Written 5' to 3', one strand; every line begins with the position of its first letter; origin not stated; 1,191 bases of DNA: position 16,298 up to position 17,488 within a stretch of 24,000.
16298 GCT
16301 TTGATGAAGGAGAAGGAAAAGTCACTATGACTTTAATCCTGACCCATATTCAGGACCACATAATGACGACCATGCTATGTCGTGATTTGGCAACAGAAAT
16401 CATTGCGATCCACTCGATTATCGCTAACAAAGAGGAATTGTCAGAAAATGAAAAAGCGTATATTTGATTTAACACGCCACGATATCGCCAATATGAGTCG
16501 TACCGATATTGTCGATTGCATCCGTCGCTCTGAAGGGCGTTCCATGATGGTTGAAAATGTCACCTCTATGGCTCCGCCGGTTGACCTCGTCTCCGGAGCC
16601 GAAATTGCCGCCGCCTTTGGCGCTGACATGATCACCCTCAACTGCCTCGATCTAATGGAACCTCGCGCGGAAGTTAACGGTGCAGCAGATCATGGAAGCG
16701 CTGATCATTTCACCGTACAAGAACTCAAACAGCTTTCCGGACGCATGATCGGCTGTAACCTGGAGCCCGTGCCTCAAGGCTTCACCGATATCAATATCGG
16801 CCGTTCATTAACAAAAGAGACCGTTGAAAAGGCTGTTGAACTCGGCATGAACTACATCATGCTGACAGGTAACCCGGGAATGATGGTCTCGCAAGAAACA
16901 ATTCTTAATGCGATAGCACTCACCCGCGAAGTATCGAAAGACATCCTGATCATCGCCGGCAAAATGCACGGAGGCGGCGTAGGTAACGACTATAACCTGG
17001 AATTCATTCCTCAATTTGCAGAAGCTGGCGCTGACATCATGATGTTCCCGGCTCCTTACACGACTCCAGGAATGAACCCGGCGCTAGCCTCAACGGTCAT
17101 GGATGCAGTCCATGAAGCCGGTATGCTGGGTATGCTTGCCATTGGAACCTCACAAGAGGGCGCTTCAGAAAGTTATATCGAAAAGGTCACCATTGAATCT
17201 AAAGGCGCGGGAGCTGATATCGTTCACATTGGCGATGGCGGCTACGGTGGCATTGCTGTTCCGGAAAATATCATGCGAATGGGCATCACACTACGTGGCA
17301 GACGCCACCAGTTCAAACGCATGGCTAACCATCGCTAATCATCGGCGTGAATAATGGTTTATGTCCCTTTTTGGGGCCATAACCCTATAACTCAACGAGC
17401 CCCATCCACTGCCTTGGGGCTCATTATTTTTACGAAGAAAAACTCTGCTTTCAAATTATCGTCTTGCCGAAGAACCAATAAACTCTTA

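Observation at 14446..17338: A cellobiose-family PTS operon with no glycosidase, deacetylase or regulator; an unrecognised 296-aa enzyme-like protein takes that position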

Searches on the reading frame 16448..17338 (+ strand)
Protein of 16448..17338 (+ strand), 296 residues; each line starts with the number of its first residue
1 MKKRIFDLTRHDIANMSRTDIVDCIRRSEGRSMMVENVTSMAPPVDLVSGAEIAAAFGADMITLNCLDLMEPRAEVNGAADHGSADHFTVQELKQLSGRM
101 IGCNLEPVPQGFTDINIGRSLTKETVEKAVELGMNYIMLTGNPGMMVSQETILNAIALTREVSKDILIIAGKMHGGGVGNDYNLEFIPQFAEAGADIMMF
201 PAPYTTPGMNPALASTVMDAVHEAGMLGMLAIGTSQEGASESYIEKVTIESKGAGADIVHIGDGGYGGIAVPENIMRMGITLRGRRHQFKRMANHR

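Call 7: search_protein_families(library=pfam, proteins=[window:16448-17338:+], max_evalue=0.01)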
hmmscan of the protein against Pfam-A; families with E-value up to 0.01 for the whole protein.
window:16448-17338:+ (296 aa): 1 family
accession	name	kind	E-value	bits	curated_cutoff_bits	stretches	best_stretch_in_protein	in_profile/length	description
PF25509.1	DUF7916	-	4.1e-104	348.2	27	1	6-294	1-292/296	Domain of unknown function (DUF7916)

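Call 8: search_protein_families(library=ncbifam, proteins=[window:16448-17338:+], max_evalue=0.01)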
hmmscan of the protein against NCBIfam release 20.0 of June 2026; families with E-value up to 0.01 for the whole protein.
window:16448-17338:+ (296 aa): 0 families

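Call 9: search_solved_structures(query=window:16448-17338:+, max_evalue=10, show_alignments=3)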
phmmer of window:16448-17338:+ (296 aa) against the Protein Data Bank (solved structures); distinct sequences matched with E-value up to 10: 1.
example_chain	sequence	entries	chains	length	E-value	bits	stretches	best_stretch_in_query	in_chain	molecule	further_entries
2r9i_A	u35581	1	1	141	0.63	12.5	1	12-109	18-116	Putative phage capsid protein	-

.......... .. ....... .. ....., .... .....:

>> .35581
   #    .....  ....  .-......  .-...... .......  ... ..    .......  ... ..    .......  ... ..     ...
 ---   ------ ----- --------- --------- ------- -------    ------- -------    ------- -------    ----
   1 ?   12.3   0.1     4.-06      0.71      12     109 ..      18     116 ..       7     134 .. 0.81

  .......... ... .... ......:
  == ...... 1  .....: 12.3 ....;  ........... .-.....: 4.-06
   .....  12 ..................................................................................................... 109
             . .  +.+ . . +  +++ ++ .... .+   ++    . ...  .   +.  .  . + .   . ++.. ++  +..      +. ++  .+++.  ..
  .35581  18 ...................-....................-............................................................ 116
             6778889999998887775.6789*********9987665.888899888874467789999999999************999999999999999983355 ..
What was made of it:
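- Tried and rejected: The single sequence gave nothing (call 9).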

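Call 11: find_homologous_proteins(query=window:16448-17338:+)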
Query window:16448-17338:+ (296 aa): 1739 proteins with E <= 0.001 among 4261 candidates; the best 120 are listed.
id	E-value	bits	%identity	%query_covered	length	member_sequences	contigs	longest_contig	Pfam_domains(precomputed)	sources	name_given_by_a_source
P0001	7.9e-192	654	100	100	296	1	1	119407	PF25509.2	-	-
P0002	2.5e-172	590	88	100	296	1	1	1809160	PF25509.2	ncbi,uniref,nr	ncbi:DUF7916 family protein [Photobacterium sp. J15]|uniref:DUF7916 family protein n=1 Tax=Photobact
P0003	2.5e-159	547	82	100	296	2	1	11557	PF25509.2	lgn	-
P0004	2.5e-158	544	82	100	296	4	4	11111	PF25509.2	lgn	-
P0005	7.6e-158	542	83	100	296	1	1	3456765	PF25509.2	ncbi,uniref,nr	ncbi:DUF7916 family protein [Photobacterium atrarenae]|uniref:Dihydrodipicolinate synthase n=1 Tax=P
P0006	7.8e-154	529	78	100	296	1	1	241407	PF25509.2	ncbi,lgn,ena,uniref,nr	ncbi:dihydrodipicolinate synthase [Photobacterium sp.]|uniref:DUF7916 family protein n=1 Tax=Photoba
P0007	3.1e-153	527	78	100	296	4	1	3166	PF25509.2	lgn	-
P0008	6.2e-152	523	78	100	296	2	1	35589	PF25509.2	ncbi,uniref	ncbi:dihydrodipicolinate synthase [Photobacterium alginatilyticum]|uniref:DUF7916 family protein n=1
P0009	1.0e-151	522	76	100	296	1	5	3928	PF25509.2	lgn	-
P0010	1.2e-150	519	77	100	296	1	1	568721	PF25509.2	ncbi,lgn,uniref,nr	ncbi:dihydrodipicolinate synthase [Photobacterium lipolyticum]|uniref:Dihydrodipicolinate synthase n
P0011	4.2e-148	510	75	100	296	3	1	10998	PF25509.2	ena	-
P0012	1.9e-147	508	76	100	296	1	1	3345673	PF25509.2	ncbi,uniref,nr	ncbi:dihydrodipicolinate synthase [Vibrio sp. YMD68]|uniref:DUF7916 family protein n=1 Tax=Vibrio sp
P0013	5.1e-146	503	75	100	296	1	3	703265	PF25509.2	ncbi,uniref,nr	ncbi:dihydrodipicolinate synthase [Vibrio mediterranei]|uniref:DUF7916 family protein n=1 Tax=Vibrio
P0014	5.4e-146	503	75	100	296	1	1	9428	PF25509.2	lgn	-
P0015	1.6e-145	502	74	100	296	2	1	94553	PF25509.2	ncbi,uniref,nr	ncbi:dihydrodipicolinate synthase [Vibrio genomosp. F10]|uniref:DUF7916 family protein n=1 Tax=Vibri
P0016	1.5e-144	498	74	100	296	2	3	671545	PF25509.2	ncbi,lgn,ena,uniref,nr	ncbi:dihydrodipicolinate synthase [uncultured Vibrio sp.]|uniref:DUF7916 family protein n=1 Tax=uncu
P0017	1.9e-144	498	74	100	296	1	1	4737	PF25509.2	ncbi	-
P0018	7.2e-144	496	74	100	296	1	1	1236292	PF25509.2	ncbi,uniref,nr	ncbi:hypothetical protein ATG66_0899 [Vibrio sp. ES.051]|uniref:DUF7916 family protein n=1 Tax=Vibri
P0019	8.3e-144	496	74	100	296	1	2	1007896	PF25509.2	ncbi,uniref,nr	ncbi:DUF7916 family protein [Vibrio ezurae]|uniref:DUF7916 domain-containing protein n=1 Tax=Vibrio 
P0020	8.5e-144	496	74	100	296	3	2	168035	PF25509.2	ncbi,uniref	ncbi:dihydrodipicolinate synthase [Vibrio amylolyticus]|uniref:DUF7916 family protein n=1 Tax=Vibrio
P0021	1.1e-143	496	74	100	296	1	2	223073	PF25509.2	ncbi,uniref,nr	ncbi:hypothetical protein VHA01S_031_00510 [Vibrio halioticoli NBRC 102217]|uniref:DUF7916 domain-co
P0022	2.1e-143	495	74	100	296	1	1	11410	PF25509.2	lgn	-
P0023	3.1e-143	494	73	100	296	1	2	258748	PF25509.2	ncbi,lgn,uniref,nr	ncbi:DUF7916 family protein [Vibrio hepatarius]|uniref:DUF7916 family protein n=1 Tax=Vibrio hepatar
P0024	3.2e-143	494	73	100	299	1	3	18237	PF25509.2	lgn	-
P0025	5.4e-140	484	72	100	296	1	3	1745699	PF25509.2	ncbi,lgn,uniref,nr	ncbi:hypothetical protein MACH09_36580 [Vibrio sp. MACH09]|uniref:DUF7916 family protein n=1 Tax=Vib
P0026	3.8e-139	481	71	100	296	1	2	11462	PF25509.2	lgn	-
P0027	2.3e-138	478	72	100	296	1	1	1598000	PF25509.2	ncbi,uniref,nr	ncbi:dihydrodipicolinate synthase [Vibrio hippocampi]|uniref:DUF7916 domain-containing protein n=1 T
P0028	6.8e-138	477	71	100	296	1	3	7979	PF25509.2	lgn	-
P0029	1.3e-136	472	75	95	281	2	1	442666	PF25509.2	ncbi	-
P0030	2.0e-131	455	69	100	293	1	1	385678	PF25509.2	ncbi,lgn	-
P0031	2.6e-129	448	68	100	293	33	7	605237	PF25509.2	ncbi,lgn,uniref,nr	ncbi:dihydrodipicolinate synthase [Vibrio mimicus]|uniref:DUF7916 family protein n=1 Tax=Vibrio mimi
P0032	2.7e-129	448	69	100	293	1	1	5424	PF25509.2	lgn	-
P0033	2.7e-129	448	68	100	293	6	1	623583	PF25509.2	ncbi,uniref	ncbi:dihydrodipicolinate synthase [Thaumasiovibrio sp. DFM-14]|uniref:DUF7916 family protein n=1 Tax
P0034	2.8e-129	448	68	100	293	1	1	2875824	PF25509.2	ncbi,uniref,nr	ncbi:hypothetical protein VST7929_02234 [Vibrio stylophorae]|uniref:DUF7916 domain-containing protei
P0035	5.0e-129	448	68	100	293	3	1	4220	PF25509.2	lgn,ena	-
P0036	7.0e-129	447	68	100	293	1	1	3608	PF25509.2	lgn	-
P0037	9.6e-129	447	67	100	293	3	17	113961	PF25509.2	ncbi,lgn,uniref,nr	ncbi:dihydrodipicolinate synthase [Photobacterium sp. S4TG1]|uniref:DUF7916 family protein n=1 Tax=P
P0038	9.9e-129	447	67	100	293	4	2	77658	PF25509.2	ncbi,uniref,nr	ncbi:dihydrodipicolinate synthase [Vibrio genomosp. F10 str. 9ZC157]|uniref:Dihydrodipicolinate synt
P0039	9.9e-129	447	66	100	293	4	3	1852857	PF25509.2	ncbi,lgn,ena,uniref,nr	ncbi:dihydrodipicolinate synthase [uncultured Vibrio sp.]|uniref:DUF7916 family protein n=1 Tax=uncu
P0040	1.6e-128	446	67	100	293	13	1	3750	PF25509.2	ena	-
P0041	1.9e-128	446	68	100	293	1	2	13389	PF25509.2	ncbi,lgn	-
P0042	2.8e-128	445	68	100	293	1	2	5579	PF25509.2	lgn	-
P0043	3.3e-128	445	67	100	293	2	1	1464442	PF25509.2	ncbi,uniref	ncbi:dihydrodipicolinate synthase [Vibrio kyushuensis]|uniref:DUF7916 family protein n=1 Tax=Vibrio 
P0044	4.0e-128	445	68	100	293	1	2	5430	PF25509.2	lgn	-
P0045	4.1e-128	445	66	100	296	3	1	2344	PF25509.2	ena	-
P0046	5.2e-128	444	68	100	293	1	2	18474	PF25509.2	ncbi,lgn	-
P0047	5.8e-128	444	67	100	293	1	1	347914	PF25509.2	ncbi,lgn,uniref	ncbi:dihydrodipicolinate synthase [Vibrio sp. TRT 21S02]|uniref:DUF7916 family protein n=1 Tax=Vibri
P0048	6.3e-128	444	68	100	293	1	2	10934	PF25509.2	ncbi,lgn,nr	ncbi:MAG: dihydrodipicolinate synthase [Vibrionaceae bacterium]|nr:dihydrodipicolinate synthase [Vib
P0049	6.5e-128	444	67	100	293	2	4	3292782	PF25509.2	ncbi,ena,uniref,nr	ncbi:dihydrodipicolinate synthase [Vibrio gallaecicus]|uniref:DUF7916 family protein n=1 Tax=Vibrio 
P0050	7.0e-128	444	68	100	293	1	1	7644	PF25509.2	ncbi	-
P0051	7.2e-128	444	69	100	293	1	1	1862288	PF25509.2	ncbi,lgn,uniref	ncbi:dihydrodipicolinate synthase [Parasalinivibrio latis]|uniref:DUF7916 family protein n=1 Tax=Par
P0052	7.4e-128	444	68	100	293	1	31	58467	PF25509.2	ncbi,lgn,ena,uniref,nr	ncbi:DUF7916 family protein [Vibrio hepatarius]|uniref:DUF7916 family protein n=1 Tax=Vibrio hepatar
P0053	7.9e-128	444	66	100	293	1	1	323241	PF25509.2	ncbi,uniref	ncbi:dihydrodipicolinate synthase [Vibrio sp. TRT 17S01]|uniref:DUF7916 family protein n=1 Tax=Vibri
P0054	7.9e-128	444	67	100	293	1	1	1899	PF25509.2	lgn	-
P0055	8.0e-128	444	66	100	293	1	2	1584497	PF25509.2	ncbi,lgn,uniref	ncbi:dihydrodipicolinate synthase [Vibrio sp. NTOU-M3]|uniref:DUF7916 family protein n=1 Tax=Vibrio 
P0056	1.3e-127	443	68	100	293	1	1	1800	PF25509.2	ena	-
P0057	1.4e-127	443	68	100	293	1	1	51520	PF25509.2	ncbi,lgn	-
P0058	1.4e-127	443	68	100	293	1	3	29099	PF25509.2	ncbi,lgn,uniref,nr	ncbi:dihydrodipicolinate synthase [Vibrio hepatarius]|uniref:Dihydrodipicolinate synthase n=1 Tax=Vi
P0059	1.5e-127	443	67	100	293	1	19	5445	PF25509.2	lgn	-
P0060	1.5e-127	443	67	100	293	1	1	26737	PF25509.2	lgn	-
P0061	1.6e-127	443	67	100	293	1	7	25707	PF25509.2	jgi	jgi:hypothetical protein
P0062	1.9e-127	442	68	100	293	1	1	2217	PF25509.2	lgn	-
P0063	2.5e-127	442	67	100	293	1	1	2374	PF25509.2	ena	-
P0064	3.0e-127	442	69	100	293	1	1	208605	PF25509.2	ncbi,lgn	-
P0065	3.1e-127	442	67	100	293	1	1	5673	PF25509.2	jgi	-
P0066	3.4e-127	442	67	100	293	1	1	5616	PF25509.2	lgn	-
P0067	3.5e-127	441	67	100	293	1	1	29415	PF25509.2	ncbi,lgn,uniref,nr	ncbi:DUF7916 family protein [Vibrio hepatarius]|uniref:DUF7916 family protein n=1 Tax=Vibrio hepatar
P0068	5.3e-127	441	67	100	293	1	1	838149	PF25509.2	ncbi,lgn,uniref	ncbi:dihydrodipicolinate synthase [Photobacterium swingsii]|uniref:DUF7916 family protein n=1 Tax=Ph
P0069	6.2e-127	441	66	100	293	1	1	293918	PF25509.2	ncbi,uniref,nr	ncbi:dihydrodipicolinate synthase [Vibrio sinaloensis]|uniref:Dihydrodipicolinate synthase n=1 Tax=P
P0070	6.4e-127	441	67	100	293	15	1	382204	PF25509.2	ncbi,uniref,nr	ncbi:DUF7916 family protein [Photobacterium sanguinicancri]|uniref:Dihydrodipicolinate synthase n=1 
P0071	7.2e-127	440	67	100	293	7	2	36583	PF25509.2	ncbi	-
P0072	8.8e-127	440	67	100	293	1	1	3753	PF25509.2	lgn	-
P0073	2.5e-126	439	67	100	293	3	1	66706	PF25509.2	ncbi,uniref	ncbi:dihydrodipicolinate synthase [Vibrio intestinalis]|uniref:DUF7916 family protein n=1 Tax=Vibrio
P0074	4.5e-126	438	67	100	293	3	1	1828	PF25509.2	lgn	-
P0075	1.0e-125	437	66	100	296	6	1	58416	PF25509.2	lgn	-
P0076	1.3e-125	436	66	100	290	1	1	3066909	PF25509.2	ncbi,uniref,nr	ncbi:dihydrodipicolinate synthase [Vibrio sp. SS-MA-C1-2]|uniref:DUF7916 family protein n=1 Tax=Vibr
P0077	2.1e-124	432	66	100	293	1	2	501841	PF25509.2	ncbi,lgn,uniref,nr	ncbi:dihydrodipicolinate synthase [Photobacterium jeanii]|uniref:Dihydrodipicolinate synthase n=1 Ta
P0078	2.2e-124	432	64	100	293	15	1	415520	PF25509.2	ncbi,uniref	ncbi:dihydrodipicolinate synthase [Vibrio kasasachensis]|uniref:DUF7916 family protein n=1 Tax=Vibri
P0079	2.0e-123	429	66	100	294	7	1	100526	PF25509.2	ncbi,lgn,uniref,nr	ncbi:dihydrodipicolinate synthase [Vibrio sp. 99-8-1]|uniref:DUF7916 family protein n=1 Tax=Vibrio s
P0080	2.1e-123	429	64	100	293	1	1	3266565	PF25509.2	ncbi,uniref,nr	ncbi:hypothetical protein VSVS12_01872 [Vibrio scophthalmi]|uniref:DUF7916 family protein n=1 Tax=Vi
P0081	3.5e-123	428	63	100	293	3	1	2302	PF25509.2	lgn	-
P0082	4.9e-123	428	64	100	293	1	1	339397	PF25509.2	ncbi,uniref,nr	ncbi:dihydrodipicolinate synthase [Vibrio sonorensis]|uniref:DUF7916 family protein n=1 Tax=Vibrio s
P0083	9.5e-123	427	65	100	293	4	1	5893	PF25509.2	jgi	-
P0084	1.1e-122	427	64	100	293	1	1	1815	PF25509.2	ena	-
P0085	1.5e-122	426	63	100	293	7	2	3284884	PF25509.2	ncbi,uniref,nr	ncbi:dihydrodipicolinate synthase [Vibrio scophthalmi]|uniref:DUF7916 domain-containing protein n=1 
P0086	1.9e-122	426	63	100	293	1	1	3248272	PF25509.2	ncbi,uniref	ncbi:dihydrodipicolinate synthase [Vibrio scophthalmi]|uniref:DUF7916 family protein n=1 Tax=Vibrio 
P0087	2.3e-122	426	63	100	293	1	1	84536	PF25509.2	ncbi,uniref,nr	ncbi:dihydrodipicolinate synthase [Vibrio scophthalmi]|uniref:DUF7916 family protein n=1 Tax=Vibrio 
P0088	2.5e-122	426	63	100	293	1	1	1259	PF25509.2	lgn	-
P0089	9.1e-122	424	63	100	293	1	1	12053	PF25509.2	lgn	-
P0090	1.3e-120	420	63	100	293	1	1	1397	PF25509.2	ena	-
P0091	3.6e-120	418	63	100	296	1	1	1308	PF25509.2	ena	-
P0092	7.2e-120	418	62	100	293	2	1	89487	PF25509.2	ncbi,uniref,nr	ncbi:hypothetical protein VII00023_03403 [Vibrio ichthyoenteri ATCC 700023]|uniref:DUF7916 domain-co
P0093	1.3e-119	417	63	100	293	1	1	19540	PF25509.2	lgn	-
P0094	2.8e-119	416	63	100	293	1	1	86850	PF25509.2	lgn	-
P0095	5.0e-118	411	65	100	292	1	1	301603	PF25509.2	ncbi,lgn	-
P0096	2.3e-114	399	68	89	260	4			PF25509.2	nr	nr:dihydrodipicolinate synthase [Vibrio hepatarius]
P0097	3.2e-114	399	61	100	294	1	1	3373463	PF25509.2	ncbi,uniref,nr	ncbi:DUF7916 family protein [Vibrio sp. SCSIO 43137]|uniref:DUF7916 family protein n=1 Tax=Vibrio sp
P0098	3.6e-113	396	60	100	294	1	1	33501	PF25509.2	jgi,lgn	-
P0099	7.8e-100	352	74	70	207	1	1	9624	PF25509.2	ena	-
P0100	2.8e-99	350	71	72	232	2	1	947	PF25509.2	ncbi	-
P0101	1.3e-85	305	50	100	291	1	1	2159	PF25509.2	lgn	-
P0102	2.5e-78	281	46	99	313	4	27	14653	PF25509.2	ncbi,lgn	ncbi:hypothetical protein D3C72_424310 [compost metagenome]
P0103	1.4e-77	279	47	98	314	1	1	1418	PF25509.2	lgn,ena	-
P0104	1.5e-77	279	47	98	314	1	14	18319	PF25509.2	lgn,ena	-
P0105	3.1e-77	278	46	98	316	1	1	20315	PF25509.2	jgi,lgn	jgi:hypothetical protein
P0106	3.5e-77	277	47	98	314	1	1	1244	PF25509.2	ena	-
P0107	1.3e-76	276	47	98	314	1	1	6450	PF25509.2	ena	-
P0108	1.4e-76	275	44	99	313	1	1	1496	PF25509.2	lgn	-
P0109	1.6e-76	275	46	98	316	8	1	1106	PF25509.2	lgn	-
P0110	4.0e-76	274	46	98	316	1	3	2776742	PF25509.2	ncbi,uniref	ncbi:hypothetical protein PQ689_11430 [Thermoanaerobacterium thermosaccharolyticum]|uniref:DUF7916 f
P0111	7.2e-76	273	44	99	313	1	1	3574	PF25509.2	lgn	-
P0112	1.2e-75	272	46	98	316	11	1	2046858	PF25509.2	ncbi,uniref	ncbi:hypothetical protein PQ744_08290 [Thermoanaerobacterium thermosaccharolyticum]|uniref:DUF7916 f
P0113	1.8e-75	272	45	99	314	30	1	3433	PF25509.2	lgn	-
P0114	2.6e-75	271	45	98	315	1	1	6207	PF25509.2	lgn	-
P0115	2.6e-75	271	45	98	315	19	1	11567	PF25509.2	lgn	-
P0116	5.2e-74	267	45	98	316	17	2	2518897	PF25509.2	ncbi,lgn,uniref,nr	ncbi:hypothetical protein [Thermoanaerobacterium sp. R66]|uniref:DUF7916 family protein n=1 Tax=Ther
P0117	1.3e-73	266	43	99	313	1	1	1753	PF25509.2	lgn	-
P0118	4.0e-73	264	43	99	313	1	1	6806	PF25509.2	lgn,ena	-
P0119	6.7e-73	263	43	99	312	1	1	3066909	PF25509.2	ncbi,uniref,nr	ncbi:dihydrodipicolinate synthase [Vibrio sp. SS-MA-C1-2]|uniref:DUF7916 family protein n=1 Tax=Vibr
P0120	8.0e-73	263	45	99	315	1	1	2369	PF25509.2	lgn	-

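Call 16: find_related_loci(query=A1, collection=genome_contigs, flank=8000)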
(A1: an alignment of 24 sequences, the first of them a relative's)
Query A1 (296 aa) in genome_contigs; peptide patterns used: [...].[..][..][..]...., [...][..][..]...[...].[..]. (x = any residue, [..] = any of these).
276 stretches matched a pattern; 229 encode a relative of the query (tblastn E <= 1e-3); the best 80 are kept; 79 distinct loci.
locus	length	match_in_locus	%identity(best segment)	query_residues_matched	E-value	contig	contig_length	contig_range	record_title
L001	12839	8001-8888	80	1-296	1e-165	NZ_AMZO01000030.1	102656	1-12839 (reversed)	Photobacterium marinum strain AK15 contig30, whole genome shotgun sequence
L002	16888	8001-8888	78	1-296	6e-162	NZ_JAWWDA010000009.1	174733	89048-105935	MAG: Photobacterium sp. isolate HN18.bin.2 k141_818537_length_174733_cov_33.6339, whole genome shotgun sequence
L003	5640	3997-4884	78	1-296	3e-161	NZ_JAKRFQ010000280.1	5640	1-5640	Photobacterium sp. OFAV2-7 NODE_284_length_5640_cov_9.235988, whole genome shotgun sequence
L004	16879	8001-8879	77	1-293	1e-156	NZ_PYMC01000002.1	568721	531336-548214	Photobacterium lipolyticum strain DSM 16190 CFSAN065514_2, whole genome shotgun sequence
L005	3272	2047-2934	74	1-296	8e-160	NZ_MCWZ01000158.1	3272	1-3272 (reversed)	Vibrio sp. 10N.261.55.A7 10N.261.55.A7_contig_240, whole genome shotgun sequence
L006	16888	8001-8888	74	1-296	2e-152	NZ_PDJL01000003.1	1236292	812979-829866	Vibrio sp. ES.051 Ga0070026_13, whole genome shotgun sequence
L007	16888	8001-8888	74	1-296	3e-152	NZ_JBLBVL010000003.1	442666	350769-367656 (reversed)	Thaumasiovibrio sp. DFM-14 contig_3, whole genome shotgun sequence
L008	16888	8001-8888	74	1-296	3e-151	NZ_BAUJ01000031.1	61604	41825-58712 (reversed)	Vibrio halioticoli NBRC 102217, whole genome shotgun sequence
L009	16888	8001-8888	76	1-296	3e-158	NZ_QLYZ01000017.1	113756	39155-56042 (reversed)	Vibrio rhodolitus strain G98 scaffold17.1, whole genome shotgun sequence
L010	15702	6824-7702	69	1-296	2e-140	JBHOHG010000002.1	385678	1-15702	Bacterium sp. HQB-39 NODE_2_length_385678_cov_91.241208, whole genome shotgun sequence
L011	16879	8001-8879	69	1-296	4e-138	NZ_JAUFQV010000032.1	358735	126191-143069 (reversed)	Vibrio tapetis subsp. quintayensis strain CECT 8851 platanus_K_25_97_32, whole genome shotgun sequence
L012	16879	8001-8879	68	1-296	1e-137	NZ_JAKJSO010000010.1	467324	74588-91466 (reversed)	Photobacterium kagoshimensis strain JAMM2471 JAMM2471_scaffold_2, whole genome shotgun sequence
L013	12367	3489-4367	67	1-296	1e-137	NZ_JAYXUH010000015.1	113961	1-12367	Photobacterium sp. S4TG1 15, whole genome shotgun sequence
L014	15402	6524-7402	67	1-296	3e-137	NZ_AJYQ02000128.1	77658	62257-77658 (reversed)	Vibrio genomosp. F10 str. ZF-129 ZF-129_contig_86, whole genome shotgun sequence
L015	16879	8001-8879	68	1-296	4e-137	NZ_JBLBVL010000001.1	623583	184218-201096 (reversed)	Thaumasiovibrio sp. DFM-14 contig_1, whole genome shotgun sequence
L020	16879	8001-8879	67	1-296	3e-136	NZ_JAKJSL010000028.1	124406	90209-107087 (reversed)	Photobacterium nomapromontoriensis strain JAMM1727 JAMM1727_scaffold_13, whole genome shotgun sequence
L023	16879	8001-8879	67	1-296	7e-136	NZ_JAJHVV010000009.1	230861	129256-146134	Vibrio amylolyticus strain ZSDE26 9, whole genome shotgun sequence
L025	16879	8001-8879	67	1-296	2e-133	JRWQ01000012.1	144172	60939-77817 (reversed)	Vibrio tubiashii strain T33 Contig12, whole genome shotgun sequence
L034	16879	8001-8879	63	1-296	8e-131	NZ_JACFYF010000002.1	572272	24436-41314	Vibrio marinisediminis strain 404 NODE_2_length_572272_cov_140.604168, whole genome shotgun sequence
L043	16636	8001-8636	68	89-296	2e-97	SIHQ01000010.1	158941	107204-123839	Oceanospirillales bacterium strain Hp36 NODE_10_length_158941_cov_38.41_ID_13594, whole genome shotgun sequence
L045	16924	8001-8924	46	3-293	1e-84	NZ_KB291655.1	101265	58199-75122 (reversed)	Clostridium celatum DSM 1785 Scfld88, whole genome shotgun sequence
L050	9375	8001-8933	47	1-293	1e-83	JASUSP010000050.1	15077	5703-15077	MAG: Tepidanaerobacteraceae bacterium isolate DJKA97_NP-J24_bin.14 scaffold_1150, whole genome shotgun sequence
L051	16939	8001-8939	44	3-296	5e-83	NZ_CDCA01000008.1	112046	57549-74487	Aeromonas tecta strain CECT 7082, whole genome shotgun sequence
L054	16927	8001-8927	45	3-293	2e-82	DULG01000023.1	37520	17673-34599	MAG TPA_asm: Clostridia bacterium isolate AS04akNAM_103 7896_AS04, whole genome shotgun sequence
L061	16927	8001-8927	47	3-293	2e-81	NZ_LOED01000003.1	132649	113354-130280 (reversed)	Fervidicola ferrireducens strain Y170 AN618_contig000003, whole genome shotgun sequence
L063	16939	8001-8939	44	3-296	2e-81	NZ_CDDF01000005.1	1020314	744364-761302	Aeromonas eucrenophila strain CECT 4224, whole genome shotgun sequence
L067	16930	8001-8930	45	3-293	9e-80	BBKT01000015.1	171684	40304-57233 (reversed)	Thermoanaerobacterium saccharolyticum DNA, contig: TS_NTOU1_c15, strain: NTOU1, whole genome shotgun sequence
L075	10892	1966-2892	44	3-293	8e-80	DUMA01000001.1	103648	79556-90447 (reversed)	MAG TPA_asm: Thermoanaerobacterales bacterium isolate AS04akNAM_31 1880_AS04, whole genome shotgun sequence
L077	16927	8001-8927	45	3-293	3e-78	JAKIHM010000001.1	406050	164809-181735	Thermovorax subterraneus strain DSM 21563 Scaffold1_1, whole genome shotgun sequence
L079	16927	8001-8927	44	3-293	7e-78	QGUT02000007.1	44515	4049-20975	MAG: Bacillota bacterium isolate ZC4RG34 NODE_528_length_44515_cov_16.970873, whole genome shotgun sequence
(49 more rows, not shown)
